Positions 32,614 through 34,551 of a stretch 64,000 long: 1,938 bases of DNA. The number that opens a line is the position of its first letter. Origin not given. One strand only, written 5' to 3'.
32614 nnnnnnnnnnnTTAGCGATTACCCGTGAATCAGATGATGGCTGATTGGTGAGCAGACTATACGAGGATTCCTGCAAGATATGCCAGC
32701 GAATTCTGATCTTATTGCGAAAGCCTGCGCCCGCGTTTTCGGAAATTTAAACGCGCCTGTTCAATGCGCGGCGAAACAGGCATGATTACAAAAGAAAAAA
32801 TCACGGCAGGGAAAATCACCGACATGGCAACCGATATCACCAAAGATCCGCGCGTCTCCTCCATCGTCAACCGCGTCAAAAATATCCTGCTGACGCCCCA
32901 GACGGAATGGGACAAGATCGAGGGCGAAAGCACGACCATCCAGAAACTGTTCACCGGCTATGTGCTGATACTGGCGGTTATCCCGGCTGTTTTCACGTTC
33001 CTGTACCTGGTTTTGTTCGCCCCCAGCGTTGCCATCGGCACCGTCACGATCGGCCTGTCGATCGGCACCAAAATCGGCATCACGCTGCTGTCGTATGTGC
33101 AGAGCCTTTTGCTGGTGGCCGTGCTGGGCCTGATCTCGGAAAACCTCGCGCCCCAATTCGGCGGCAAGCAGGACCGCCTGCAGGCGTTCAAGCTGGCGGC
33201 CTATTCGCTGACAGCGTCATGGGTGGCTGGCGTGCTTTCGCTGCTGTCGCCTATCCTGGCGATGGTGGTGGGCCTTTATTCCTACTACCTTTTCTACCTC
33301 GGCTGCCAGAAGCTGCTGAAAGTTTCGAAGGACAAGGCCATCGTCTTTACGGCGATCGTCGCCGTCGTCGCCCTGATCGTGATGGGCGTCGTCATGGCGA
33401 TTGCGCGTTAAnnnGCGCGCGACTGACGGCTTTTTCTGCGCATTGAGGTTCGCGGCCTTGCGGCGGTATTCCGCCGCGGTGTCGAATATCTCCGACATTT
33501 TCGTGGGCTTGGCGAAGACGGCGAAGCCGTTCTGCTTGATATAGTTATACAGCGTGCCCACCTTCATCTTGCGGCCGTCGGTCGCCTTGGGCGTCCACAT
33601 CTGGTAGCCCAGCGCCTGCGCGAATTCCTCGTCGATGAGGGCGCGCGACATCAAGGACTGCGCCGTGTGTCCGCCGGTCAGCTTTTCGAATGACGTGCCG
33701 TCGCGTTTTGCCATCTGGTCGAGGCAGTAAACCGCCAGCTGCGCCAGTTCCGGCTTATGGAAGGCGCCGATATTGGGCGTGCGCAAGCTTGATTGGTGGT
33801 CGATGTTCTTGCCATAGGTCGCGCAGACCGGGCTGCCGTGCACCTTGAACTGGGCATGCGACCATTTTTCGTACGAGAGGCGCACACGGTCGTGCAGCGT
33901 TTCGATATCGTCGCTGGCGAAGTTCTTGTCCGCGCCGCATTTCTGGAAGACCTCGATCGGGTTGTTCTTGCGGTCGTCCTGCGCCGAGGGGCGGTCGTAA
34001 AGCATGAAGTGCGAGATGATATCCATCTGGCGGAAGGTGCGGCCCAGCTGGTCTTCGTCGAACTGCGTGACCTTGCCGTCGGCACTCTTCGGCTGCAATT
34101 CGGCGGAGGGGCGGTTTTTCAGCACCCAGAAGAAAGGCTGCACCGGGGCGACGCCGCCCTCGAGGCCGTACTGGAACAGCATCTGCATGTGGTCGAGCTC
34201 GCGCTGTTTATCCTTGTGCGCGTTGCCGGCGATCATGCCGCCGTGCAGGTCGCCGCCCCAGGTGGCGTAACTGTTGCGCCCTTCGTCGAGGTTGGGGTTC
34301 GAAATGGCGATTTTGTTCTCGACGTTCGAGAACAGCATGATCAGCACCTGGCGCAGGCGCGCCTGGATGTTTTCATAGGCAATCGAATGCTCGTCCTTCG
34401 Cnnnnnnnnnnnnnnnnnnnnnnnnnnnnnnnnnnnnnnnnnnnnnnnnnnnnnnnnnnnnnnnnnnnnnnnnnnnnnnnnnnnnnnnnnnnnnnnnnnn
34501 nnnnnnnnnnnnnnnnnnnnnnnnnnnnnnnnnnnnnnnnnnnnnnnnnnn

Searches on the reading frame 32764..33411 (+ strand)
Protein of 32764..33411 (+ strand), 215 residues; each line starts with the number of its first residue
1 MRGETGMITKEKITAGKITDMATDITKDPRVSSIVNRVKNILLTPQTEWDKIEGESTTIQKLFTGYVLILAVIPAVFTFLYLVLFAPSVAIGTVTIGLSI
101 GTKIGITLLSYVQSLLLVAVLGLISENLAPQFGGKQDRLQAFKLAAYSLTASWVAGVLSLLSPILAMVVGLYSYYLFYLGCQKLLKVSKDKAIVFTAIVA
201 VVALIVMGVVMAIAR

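Call 39: search_protein_families(library=pfam, proteins=[window:32764-33411:+], max_evalue=1)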
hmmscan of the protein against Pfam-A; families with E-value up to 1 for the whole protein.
window:32764-33411:+ (215 aa): 4 families
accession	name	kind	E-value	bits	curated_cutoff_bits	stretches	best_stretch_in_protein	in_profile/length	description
PF04893.22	Yip1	-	1.8e-18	67.4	28.6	1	40-209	2-172/173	Yip1 domain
PF02656.20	DUF202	-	0.05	14.5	23.4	1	107-177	9-62/68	Domain of unknown function (DUF202)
PF11654.13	NCE101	-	0.072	13.3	24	1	163-177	9-23/45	Non-classical export protein 1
PF25667.1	ASFV_P17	-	0.67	10.5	27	1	123-172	8-59/117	African swine fever virus minor capsid protein p17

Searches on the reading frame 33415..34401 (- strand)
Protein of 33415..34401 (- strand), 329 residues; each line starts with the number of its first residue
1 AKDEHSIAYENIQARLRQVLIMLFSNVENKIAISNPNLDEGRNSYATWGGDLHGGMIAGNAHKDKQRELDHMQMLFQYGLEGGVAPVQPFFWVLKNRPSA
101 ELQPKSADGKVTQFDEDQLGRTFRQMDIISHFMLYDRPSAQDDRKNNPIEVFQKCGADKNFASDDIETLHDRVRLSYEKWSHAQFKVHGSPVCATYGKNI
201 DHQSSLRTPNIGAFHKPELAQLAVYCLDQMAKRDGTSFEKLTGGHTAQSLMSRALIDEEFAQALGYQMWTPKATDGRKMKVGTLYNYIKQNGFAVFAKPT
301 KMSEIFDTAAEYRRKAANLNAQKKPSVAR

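Call 39: search_protein_families(library=pfam, proteins=[window:33415-34401:-], max_evalue=1)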
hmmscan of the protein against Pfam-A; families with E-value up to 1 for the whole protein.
window:33415-34401:- (329 aa): 1 family
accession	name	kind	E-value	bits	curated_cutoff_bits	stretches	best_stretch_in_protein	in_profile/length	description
PF02540.23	NAD_synthase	-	1.2e-08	34.8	21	1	4-146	96-219/242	NAD synthase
